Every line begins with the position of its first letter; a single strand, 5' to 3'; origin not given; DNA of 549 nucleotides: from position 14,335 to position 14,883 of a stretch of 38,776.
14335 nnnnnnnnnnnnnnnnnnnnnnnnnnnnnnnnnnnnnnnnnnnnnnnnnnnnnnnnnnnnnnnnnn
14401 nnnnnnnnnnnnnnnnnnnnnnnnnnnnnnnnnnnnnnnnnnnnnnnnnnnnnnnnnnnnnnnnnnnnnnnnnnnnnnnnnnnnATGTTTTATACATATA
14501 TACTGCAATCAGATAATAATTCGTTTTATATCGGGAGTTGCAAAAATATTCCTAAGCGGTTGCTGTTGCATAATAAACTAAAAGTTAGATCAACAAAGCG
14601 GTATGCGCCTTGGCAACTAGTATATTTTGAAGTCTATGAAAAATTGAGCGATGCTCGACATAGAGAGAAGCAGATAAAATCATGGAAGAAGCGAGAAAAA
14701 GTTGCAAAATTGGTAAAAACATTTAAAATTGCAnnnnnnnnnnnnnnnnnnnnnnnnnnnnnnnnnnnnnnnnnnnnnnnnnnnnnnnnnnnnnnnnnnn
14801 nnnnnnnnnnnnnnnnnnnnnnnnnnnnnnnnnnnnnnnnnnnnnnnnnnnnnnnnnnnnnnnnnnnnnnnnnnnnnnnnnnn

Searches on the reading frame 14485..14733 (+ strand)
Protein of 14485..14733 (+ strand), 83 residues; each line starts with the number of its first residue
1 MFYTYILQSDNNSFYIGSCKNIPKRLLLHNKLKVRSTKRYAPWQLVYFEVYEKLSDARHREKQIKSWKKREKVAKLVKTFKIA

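Call 5: search_protein_families(library=pfam, proteins=[window:14485-14733:+], max_evalue=0.1)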
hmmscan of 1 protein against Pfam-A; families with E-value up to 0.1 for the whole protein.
window:14485-14733:+ (83 aa): 2 families
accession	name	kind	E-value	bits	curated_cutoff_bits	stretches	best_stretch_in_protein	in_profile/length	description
PF01541.30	GIY-YIG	-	5.6e-16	59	22.6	1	1-71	1-75/78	GIY-YIG catalytic domain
PF10544.15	T5orf172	-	0.00062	20.7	20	1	3-65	2-64/101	T5orf172 domain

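Call 10: find_homologous_proteins(query=window:14485-14733:+)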
Query window:14485-14733:+ (83 aa): 79 proteins with E <= 0.001 among 79 candidates.
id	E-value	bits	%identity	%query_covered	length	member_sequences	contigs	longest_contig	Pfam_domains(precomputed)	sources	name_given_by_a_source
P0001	2.8e-48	179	100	100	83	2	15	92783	PF01541.31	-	-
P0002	1.9e-30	122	72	99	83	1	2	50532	PF01541.31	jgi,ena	-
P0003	2.8e-29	118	70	98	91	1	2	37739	PF01541.31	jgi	-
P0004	3.1e-28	115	70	98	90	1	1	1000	PF01541.31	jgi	-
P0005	1.7e-27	113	70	98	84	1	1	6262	PF01541.31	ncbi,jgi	-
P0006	1.2e-26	110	66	94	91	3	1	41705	PF01541.31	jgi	-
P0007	1.6e-26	109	67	96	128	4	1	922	PF01541.31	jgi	-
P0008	2.9e-26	109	69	99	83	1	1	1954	PF01541.31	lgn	-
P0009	9.9e-26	107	65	99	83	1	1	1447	PF01541.31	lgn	-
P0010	1.4e-25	106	62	98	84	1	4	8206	PF01541.31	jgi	-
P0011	2.6e-25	106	65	98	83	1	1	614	PF01541.31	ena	-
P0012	3.2e-25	105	67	98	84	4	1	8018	PF01541.31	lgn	-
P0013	3.9e-25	105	64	99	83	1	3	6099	PF01541.31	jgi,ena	-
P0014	4.9e-25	105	65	99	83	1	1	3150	PF01541.31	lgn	-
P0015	1.4e-24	103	63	96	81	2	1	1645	PF01541.31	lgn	-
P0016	1.7e-24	103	63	98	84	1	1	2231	PF01541.31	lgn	-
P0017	1.9e-24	103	62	98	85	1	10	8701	PF01541.31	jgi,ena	-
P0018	2.1e-24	103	63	99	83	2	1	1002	PF01541.31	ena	-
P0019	2.3e-24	103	64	99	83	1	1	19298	PF01541.31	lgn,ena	-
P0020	2.5e-24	102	63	99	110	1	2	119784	PF01541.31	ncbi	-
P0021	4.2e-24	102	65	93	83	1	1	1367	PF01541.31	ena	-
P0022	5.0e-24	101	60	98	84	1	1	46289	PF01541.31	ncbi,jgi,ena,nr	ncbi:GIY-YIG nuclease family protein [Patescibacteria group bacterium]|nr:GIY-YIG nuclease family pr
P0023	7.2e-24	101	63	99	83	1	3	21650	PF01541.31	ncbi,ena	ncbi:MAG: GIY-YIG nuclease family protein [Candidatus Staskawiczbacteria bacterium]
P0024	1.0e-23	100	65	93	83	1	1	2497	PF01541.31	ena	-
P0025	1.2e-23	100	62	96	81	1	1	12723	PF01541.31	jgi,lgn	jgi:putative endonuclease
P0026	2.0e-23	100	65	95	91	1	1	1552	PF01541.31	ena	-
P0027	2.1e-23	99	60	99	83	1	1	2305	PF01541.31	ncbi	-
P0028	2.1e-23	99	61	99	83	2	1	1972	PF01541.31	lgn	-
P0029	2.4e-23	99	63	99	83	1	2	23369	PF01541.31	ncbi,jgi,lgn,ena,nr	ncbi:MAG: GIY-YIG nuclease family protein [Patescibacteria group bacterium]|jgi:putative endonucleas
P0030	2.6e-23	99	62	93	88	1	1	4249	PF01541.31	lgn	-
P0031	2.7e-23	99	65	98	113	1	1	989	PF01541.31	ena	-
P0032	3.1e-23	99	59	96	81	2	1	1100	PF01541.31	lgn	-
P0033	3.2e-23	99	62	94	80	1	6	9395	PF01541.31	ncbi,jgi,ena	-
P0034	3.3e-23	99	64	88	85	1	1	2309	PF01541.31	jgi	jgi:putative endonuclease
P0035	3.5e-23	99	59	96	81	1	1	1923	PF01541.31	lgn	-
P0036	3.7e-23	99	60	99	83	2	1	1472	PF01541.31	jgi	-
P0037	5.2e-23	98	63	99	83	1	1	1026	PF01541.31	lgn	-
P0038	5.7e-23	98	60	95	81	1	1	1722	PF01541.31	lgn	-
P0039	5.9e-23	98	63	94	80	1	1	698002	PF01541.31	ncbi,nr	ncbi:MAG: GIY-YIG nuclease family protein [Patescibacteria group bacterium]|nr:GIY-YIG nuclease fami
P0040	6.8e-23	98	61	99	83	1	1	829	PF01541.31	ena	-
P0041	7.4e-23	98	58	96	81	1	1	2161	PF01541.31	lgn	-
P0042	8.0e-23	98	61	95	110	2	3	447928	PF10544.16,PF01541.31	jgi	jgi:putative endonuclease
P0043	8.5e-23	98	62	93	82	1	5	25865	PF01541.31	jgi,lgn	-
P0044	9.7e-23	97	58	96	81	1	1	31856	PF01541.31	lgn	-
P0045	1.2e-22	97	62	93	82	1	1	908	PF01541.31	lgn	-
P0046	1.3e-22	97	62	96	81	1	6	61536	PF01541.31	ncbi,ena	-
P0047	1.5e-22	97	59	98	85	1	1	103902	PF01541.31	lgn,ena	-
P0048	1.7e-22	97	60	93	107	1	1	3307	PF01541.31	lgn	-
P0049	1.8e-22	96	59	96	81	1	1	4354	PF01541.31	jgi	jgi:putative endonuclease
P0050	2.0e-22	96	64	93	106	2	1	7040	PF01541.31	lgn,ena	-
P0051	2.1e-22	96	63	94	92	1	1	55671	PF01541.31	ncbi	ncbi:MAG: GIY-YIG nuclease family protein, partial [Patescibacteria group bacterium]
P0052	2.3e-22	96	61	95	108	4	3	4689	PF01541.31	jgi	-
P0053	2.8e-22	96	61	99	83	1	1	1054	PF01541.31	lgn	-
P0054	3.9e-22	95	61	98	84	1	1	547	PF01541.31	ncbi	-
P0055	4.0e-22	95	60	93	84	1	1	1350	PF01541.31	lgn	-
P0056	4.6e-22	95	61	94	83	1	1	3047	PF01541.31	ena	-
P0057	4.8e-22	95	60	93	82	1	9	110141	PF01541.31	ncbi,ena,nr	ncbi:MAG: Excinuclease abc c subunit domain protein [Parcubacteria group bacterium GW2011_GWA1_36_12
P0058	5.1e-22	95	59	96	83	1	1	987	PF01541.31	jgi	jgi:putative endonuclease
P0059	5.5e-22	95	60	98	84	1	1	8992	PF01541.31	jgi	jgi:putative endonuclease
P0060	6.0e-22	95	59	93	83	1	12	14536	PF01541.31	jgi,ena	-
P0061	1.3e-21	94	61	99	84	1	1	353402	PF01541.31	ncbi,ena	-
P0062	1.7e-21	93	58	93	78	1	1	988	PF10544.16,PF01541.31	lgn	-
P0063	4.5e-21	92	58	96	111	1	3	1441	PF01541.31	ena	-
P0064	8.0e-21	91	61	94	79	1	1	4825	PF01541.31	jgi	-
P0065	8.3e-21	91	57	98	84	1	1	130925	PF01541.31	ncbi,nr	ncbi:MAG: GIY-YIG nuclease family protein [Parcubacteria group bacterium]|nr:GIY-YIG nuclease family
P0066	1.1e-20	91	58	93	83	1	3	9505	PF01541.31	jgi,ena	-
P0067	1.1e-20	91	58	94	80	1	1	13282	PF01541.31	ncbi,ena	ncbi:MAG: GIY-YIG nuclease family protein [bacterium]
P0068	1.4e-20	90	61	88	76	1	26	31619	PF01541.31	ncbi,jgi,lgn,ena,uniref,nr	ncbi:MAG: hypothetical protein A2998_02325 [Candidatus Staskawiczbacteria bacterium RIFCSPLOWO2_01_F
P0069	3.0e-20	89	56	94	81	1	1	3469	PF01541.31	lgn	-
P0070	3.9e-20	89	62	82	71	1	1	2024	PF01541.31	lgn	-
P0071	1.5e-19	87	57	96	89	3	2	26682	PF01541.31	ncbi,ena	-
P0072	2.3e-19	87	59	95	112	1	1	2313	PF01541.31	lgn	-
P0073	4.6e-19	86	55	95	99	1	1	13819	PF01541.31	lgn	-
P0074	5.6e-19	85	55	100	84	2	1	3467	PF01541.31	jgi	-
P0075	3.0e-18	83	55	95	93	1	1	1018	PF01541.31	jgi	jgi:putative endonuclease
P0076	3.1e-18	83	56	96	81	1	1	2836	PF01541.31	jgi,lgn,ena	-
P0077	5.7e-18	82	55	93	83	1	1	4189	PF01541.31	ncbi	-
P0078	6.1e-18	82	54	95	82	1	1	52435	PF01541.31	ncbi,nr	ncbi:MAG: GIY-YIG nuclease family protein [Candidatus Doudnabacteria bacterium]|nr:GIY-YIG nuclease 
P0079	4.3e-15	73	49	93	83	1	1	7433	PF10544.16,PF01541.31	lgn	-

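Call 12: find_encoding_contigs(protein=P0001, flank=3000, max_places=10)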
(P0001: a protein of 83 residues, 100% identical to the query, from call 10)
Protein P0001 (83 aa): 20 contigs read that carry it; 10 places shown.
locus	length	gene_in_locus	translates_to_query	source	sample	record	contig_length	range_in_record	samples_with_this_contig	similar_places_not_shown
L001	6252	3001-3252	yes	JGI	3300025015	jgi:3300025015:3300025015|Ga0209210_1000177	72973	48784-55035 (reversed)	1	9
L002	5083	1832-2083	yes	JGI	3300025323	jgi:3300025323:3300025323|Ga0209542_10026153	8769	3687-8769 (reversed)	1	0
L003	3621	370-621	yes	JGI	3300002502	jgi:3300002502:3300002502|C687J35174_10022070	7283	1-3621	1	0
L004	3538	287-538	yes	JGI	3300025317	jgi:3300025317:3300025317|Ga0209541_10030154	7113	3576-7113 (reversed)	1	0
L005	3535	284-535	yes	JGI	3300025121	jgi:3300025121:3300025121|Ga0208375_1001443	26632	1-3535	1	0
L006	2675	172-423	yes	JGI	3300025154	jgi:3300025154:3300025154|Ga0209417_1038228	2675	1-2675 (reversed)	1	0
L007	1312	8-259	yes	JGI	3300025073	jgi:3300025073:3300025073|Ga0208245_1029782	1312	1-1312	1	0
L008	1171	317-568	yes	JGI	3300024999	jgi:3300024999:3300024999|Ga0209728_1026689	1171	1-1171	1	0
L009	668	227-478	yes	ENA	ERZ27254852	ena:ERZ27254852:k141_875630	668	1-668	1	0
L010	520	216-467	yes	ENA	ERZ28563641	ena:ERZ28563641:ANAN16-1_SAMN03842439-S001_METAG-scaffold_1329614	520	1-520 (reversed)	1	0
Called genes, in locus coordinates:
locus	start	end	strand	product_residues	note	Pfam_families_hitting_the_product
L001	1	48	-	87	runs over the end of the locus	-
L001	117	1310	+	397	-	PF27096:UvrC_M, PF02151:UVR (weak), PF08459:UvrC_RNaseH_dom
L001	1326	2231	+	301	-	PF01820:Dala_Dala_lig_N, PF02655:ATP-grasp_3 (faint), PF07478:Dala_Dala_lig_C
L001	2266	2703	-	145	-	-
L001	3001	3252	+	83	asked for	PF01541:GIY-YIG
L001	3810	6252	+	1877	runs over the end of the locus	PF01436:NHL (weak), PF17957:Big_7, PF10162:G8, PF24606:CEMIP_beta-hel, PF17957:Big_7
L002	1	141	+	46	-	?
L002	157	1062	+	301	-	PF01820:Dala_Dala_lig_N, PF02655:ATP-grasp_3 (faint), PF07478:Dala_Dala_lig_C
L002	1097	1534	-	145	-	-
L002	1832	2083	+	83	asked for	PF01541:GIY-YIG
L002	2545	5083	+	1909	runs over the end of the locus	PF01436:NHL (weak), PF17957:Big_7, PF10162:G8, PF24606:CEMIP_beta-hel, PF17957:Big_7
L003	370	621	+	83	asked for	PF01541:GIY-YIG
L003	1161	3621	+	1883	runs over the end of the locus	-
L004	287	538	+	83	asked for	PF01541:GIY-YIG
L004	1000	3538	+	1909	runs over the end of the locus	PF01436:NHL (weak), PF17957:Big_7, PF10162:G8, PF24606:CEMIP_beta-hel, PF17957:Big_7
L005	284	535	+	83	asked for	PF01541:GIY-YIG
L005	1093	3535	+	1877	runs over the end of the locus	PF01436:NHL (weak), PF17957:Big_7, PF10162:G8, PF24606:CEMIP_beta-hel, PF17957:Big_7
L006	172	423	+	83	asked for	PF01541:GIY-YIG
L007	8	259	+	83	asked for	PF01541:GIY-YIG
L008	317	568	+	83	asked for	PF01541:GIY-YIG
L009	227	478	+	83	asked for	PF01541:GIY-YIG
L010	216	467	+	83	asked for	PF01541:GIY-YIG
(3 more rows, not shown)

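Call 13: find_encoding_contigs(protein=P0002, flank=3000, max_places=6)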
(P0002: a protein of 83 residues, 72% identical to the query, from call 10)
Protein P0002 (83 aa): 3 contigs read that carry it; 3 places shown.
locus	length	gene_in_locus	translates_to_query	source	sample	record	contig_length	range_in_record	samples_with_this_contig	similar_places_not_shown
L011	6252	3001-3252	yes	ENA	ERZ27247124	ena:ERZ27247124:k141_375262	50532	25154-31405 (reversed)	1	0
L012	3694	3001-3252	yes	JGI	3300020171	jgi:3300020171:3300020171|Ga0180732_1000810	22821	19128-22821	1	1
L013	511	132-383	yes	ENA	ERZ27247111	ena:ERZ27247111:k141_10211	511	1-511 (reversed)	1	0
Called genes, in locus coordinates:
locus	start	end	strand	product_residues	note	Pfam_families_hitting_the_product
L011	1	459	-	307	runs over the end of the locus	PF00480:ROK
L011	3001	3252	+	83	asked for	PF01541:GIY-YIG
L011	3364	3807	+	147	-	PF00583:Acetyltransf_1, PF13302:Acetyltransf_3, PF13673:Acetyltransf_10, PF13508:Acetyltransf_7, PF14542:Acetyltransf_CG (weak), PF08445:FR47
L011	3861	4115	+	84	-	PF07883:Cupin_2 (weak)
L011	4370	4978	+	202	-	-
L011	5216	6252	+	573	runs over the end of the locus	PF13510:Fer2_4, PF00037:Fer4 (weak), PF12797:Fer4_2 (weak), PF12838:Fer4_7, PF13187:Fer4_9, PF13237:Fer4_10, PF02906:Fe_hyd_lg_C, PF02256:Fe_hyd_SSU, +5 more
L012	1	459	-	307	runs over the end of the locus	PF00480:ROK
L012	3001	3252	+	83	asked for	PF01541:GIY-YIG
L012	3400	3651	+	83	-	PF01541:GIY-YIG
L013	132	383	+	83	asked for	PF01541:GIY-YIG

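Call 19: find_related_loci(query=A2, collection=genome_contigs, flank=2000)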
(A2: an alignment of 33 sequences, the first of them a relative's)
Query A2 (83 aa) in genome_contigs; peptide patterns used: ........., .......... (x = any residue, [..] = any of these).
493 stretches matched a pattern; 438 encode a relative of the query (tblastn E <= 1e-3); the best 80 are kept; 80 distinct loci.
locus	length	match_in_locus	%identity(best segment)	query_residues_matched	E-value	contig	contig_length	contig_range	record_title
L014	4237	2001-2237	66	1-78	1e-31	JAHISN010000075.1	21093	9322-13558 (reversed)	MAG: Patescibacteria group bacterium isolate MM_PC_MetaG.mb.174 MM_PC_MetaG.mb.174_k141_1617612, whole genome shotgun se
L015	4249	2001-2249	64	1-82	1e-29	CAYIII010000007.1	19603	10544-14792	MAG TPA_asm: uncultured Candidatus Saccharibacteria bacterium isolate ERP119705_co24_1051 genome assembly, contig: NODE_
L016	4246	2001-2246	60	1-81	4e-29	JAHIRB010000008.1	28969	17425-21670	MAG: Patescibacteria group bacterium isolate MM_PC_MetaG.mb.11 MM_PC_MetaG.mb.11_k141_410078, whole genome shotgun seque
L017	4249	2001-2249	61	1-82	5e-29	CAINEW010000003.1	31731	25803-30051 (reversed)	uncultured bacterium isolate LaPlata_bin-0818 genome assembly, contig: bin-0818:03/29, whole genome shotgun sequence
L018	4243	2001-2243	62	1-80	9e-29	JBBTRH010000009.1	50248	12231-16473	MAG: Patescibacteria group bacterium isolate H32-bin145_1 H32_bin145_1_000000000009, whole genome shotgun sequence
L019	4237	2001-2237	58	1-78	2e-28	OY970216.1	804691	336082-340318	MAG: uncultured bacterium isolate MFD03726.bin.1.29 genome assembly, chromosome: 1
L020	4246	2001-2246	62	1-81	3e-28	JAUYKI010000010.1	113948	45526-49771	MAG: bacterium isolate C24_metabat.bin.189 C24_k141_214889, whole genome shotgun sequence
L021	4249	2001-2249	61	1-82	1e-27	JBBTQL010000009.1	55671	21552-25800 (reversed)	MAG: Patescibacteria group bacterium isolate H43-bin081_1 H43_bin081_1_000000000009, whole genome shotgun sequence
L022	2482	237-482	56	1-81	2e-27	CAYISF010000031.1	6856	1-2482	MAG TPA_asm: uncultured Candidatus Saccharibacteria bacterium isolate ERP119705_co3_578 genome assembly, contig: NODE_14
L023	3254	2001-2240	61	1-79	4e-27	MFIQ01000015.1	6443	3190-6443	MAG: Candidatus Giovannonibacteria bacterium RIFCSPLOWO2_12_FULL_44_15 rifcsplowo2_12_scaffold_27865, whole genome shotg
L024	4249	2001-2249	61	1-82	4e-27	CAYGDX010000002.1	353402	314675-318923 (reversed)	MAG TPA_asm: uncultured Gammaproteobacteria bacterium isolate ERP113451_co1_232 genome assembly, contig: NODE_4_length_3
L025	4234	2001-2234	60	1-77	6e-27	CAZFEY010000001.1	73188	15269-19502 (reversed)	MAG TPA_asm: uncultured Candidatus Saccharibacteria bacterium isolate SRP050083_co1_131 genome assembly, contig: NODE_70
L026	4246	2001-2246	60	1-81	7e-27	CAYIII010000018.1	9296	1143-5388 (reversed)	MAG TPA_asm: uncultured Candidatus Saccharibacteria bacterium isolate ERP119705_co24_1051 genome assembly, contig: NODE_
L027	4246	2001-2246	57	1-81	1e-26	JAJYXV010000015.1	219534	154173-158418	MAG: bacterium isolate FK3.bin69 NODE_53_length_219534_cov_2.106150, whole genome shotgun sequence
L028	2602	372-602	65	2-77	1e-26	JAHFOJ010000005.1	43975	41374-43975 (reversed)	MAG: Candidatus Giovannonibacteria bacterium isolate nzgw500 NODE_537_length_43976_cov_4.107810, whole genome shotgun se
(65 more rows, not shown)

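Call 38: search_protein_families(library=ncbifam, proteins=[window:14485-14733:+], max_evalue=0.01)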
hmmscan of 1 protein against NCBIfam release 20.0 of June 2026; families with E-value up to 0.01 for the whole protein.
window:14485-14733:+ (83 aa): 2 families
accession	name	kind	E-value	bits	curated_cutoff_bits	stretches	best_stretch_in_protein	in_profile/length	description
TIGR01453.1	grpIintron_endo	subfamily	0.00062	19.9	56.05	1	5-37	5-38/215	group I intron endonuclease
NF011261.0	PRK14667.1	equivalog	0.0081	14.7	818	0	5-38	20-53/567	excinuclease ABC subunit C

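Call 39: search_solved_structures(query=A2, max_evalue=0.01, show_alignments=2)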
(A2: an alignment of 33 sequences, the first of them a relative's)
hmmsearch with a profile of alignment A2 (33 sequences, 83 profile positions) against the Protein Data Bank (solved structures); distinct sequences matched with E-value up to 0.01: 8.
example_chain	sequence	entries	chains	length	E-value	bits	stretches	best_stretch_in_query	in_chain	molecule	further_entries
1zg2_A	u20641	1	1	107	6.2e-09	39.1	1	2-78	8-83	Hypothetical UPF0213 protein BH0048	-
1ywl_A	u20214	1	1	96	3.6e-07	33.5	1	2-79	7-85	Hypothetical UPF0213 protein EF2693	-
7cq2_A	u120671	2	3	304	4e-05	26.9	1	2-47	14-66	Structure-specific endonuclease subunit SLX1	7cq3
4xlg_A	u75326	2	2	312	0.00013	25.3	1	2-47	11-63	Structure-specific endonuclease subunit SLX1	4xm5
7cq4_A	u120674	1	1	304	0.00023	24.5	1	2-47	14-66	Structure-specific endonuclease subunit SLX1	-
6seh_C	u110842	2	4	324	0.0008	22.7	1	1-47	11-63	Structure-specific endonuclease subunit SLX1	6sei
1mk0_A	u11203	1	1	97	0.002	21.4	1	4-37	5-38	Intron-associated endonuclease 1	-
7wme_A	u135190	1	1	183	0.0036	20.6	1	2-47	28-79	Structure-specific endonuclease subunit SLX1 homolog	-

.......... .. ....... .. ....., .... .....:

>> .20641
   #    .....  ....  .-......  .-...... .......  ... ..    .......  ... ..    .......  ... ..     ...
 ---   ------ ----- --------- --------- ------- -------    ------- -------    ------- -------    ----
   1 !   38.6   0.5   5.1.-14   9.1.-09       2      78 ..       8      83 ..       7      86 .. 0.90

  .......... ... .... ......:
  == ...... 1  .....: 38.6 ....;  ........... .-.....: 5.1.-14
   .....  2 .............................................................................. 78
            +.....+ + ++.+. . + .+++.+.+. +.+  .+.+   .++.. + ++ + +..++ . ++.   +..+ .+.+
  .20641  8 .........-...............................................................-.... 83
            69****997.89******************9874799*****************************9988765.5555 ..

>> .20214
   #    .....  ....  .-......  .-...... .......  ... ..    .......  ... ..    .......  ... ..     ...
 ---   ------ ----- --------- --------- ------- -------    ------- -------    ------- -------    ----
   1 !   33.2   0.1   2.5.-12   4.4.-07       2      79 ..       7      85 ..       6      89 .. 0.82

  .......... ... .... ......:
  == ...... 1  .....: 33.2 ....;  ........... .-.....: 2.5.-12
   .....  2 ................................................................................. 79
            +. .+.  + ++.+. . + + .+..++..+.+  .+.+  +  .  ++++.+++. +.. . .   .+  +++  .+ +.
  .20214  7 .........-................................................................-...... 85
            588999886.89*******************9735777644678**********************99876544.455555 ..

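Call 40: search_protein_families(library=phrogs, proteins=[window:14485-14733:+], max_evalue=0.001)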
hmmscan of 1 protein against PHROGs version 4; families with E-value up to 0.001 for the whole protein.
window:14485-14733:+ (83 aa): 0 families

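Call 80: predict_structure(alignment_id=A2)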
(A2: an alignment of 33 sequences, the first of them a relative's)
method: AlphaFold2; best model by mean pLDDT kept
length: 83 residues; sequences in the alignment: 33
mean_pLDDT: 92.5   pTM: 0.81
mean pLDDT of the five models: 92.5, 91.5, 91.0, 90.4, 90.1
residues with pLDDT >= 90: 68; 70-90: 12; 50-70: 2; < 50: 1
segments of 3 or more residues with pLDDT < 50: none
pLDDT, mean of each block of 10 residues (from residue 1): 96 95 96 91 95 98 91 89 57
secondary structure, 60 per line:
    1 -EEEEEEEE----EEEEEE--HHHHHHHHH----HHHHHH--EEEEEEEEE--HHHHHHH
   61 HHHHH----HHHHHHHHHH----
elements in order: E2-9 E14-19 H22-30 H35-40 E43-51 H54-65 H70-79

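Call 82: fold_search(model_id=the predicted structure, library=pdb)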
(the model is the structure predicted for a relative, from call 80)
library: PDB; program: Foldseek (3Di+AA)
matches with E <= 10: 399; with E <= 0.001: 1
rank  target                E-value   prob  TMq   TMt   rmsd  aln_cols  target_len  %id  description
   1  1zg2_MODEL_1_A        2.3e-04  1.00  0.63  0.56   7.3        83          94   26  Solution NMR structure of the UPF0213 protein BH0048 from Bacillus halodurans. Northeast Structural Genomics t (released 2005-06-21)
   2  7cq3_A                3.5e-03  1.00  0.51  0.15   2.0        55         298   42  Crystal structure of Slx1-Slx4 (released 2021-06-16)
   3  6seh_C                7.7e-03  1.00  0.64  0.23   2.5        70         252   31  Recognition and processing of branched DNA substrates by Slx1-Slx4 nuclease (released 2019-09-25)
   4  6seh_A                7.7e-03  1.00  0.63  0.23   2.8        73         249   30  Recognition and processing of branched DNA substrates by Slx1-Slx4 nuclease (released 2019-09-25)
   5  1ywl_MODEL_1_A        1.4e-02  1.00  0.60  0.53   5.0        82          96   32  Solution NMR structure of the protein EF2693 from E. faecalis: Northeast Structural Genomics Consortium target (released 2005-03-29)
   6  4xlg_A                2.0e-02  1.00  0.58  0.20   3.4        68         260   31  C. glabrata Slx1 in complex with Slx4CCD. (released 2015-03-25)
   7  9e6q_AR               2.1e-01  0.54  0.41  0.44   9.7        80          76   14  Cryo-EM structure of the Pyrobaculum calidifontis 50S ribosomal subunit in complex with Dri (released 2024-11-20)
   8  4njc_F                3.1e-01  0.54  0.32  0.50   4.6        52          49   17  RNA Polymerase interacting protein YkzG from Geobacillus stearothermophilus (released 2014-08-20)
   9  7qoh_h                3.8e-01  0.54  0.39  0.43   3.6        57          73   10  Unique vertex of the phicrAss001 virion with C5 symmetry imposed (released 2023-03-29)
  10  4l5n_C                3.8e-01  0.44  0.32  0.48   4.1        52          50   17  Crystallographic Structure of HHV-1 Uracil-DNA Glycosylase complexed with the Bacillus phage PZA inhibitor protein p56 (released 2013-08-07)
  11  7qoh_g                5.2e-01  0.47  0.39  0.39   4.2        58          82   10  Unique vertex of the phicrAss001 virion with C5 symmetry imposed (released 2023-03-29)
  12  2xgp_A                5.9e-01  0.18  0.30  0.07   6.7        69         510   12  Yeast DNA polymerase eta in complex with C8-2-acetylaminofluorene containing DNA (released 2010-11-03)
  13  4s3q_B                6.7e-01  0.25  0.24  0.03   1.2        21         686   19  Amylomaltase MalQ from Escherichia coli in complex with maltose (released 2015-07-08)
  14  4l5n_E                7.2e-01  0.35  0.34  0.53   4.0        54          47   17  Crystallographic Structure of HHV-1 Uracil-DNA Glycosylase complexed with the Bacillus phage PZA inhibitor protein p56 (released 2013-08-07)
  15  4l5n_D                8.2e-01  0.30  0.32  0.49   4.0        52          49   17  Crystallographic Structure of HHV-1 Uracil-DNA Glycosylase complexed with the Bacillus phage PZA inhibitor protein p56 (released 2013-08-07)
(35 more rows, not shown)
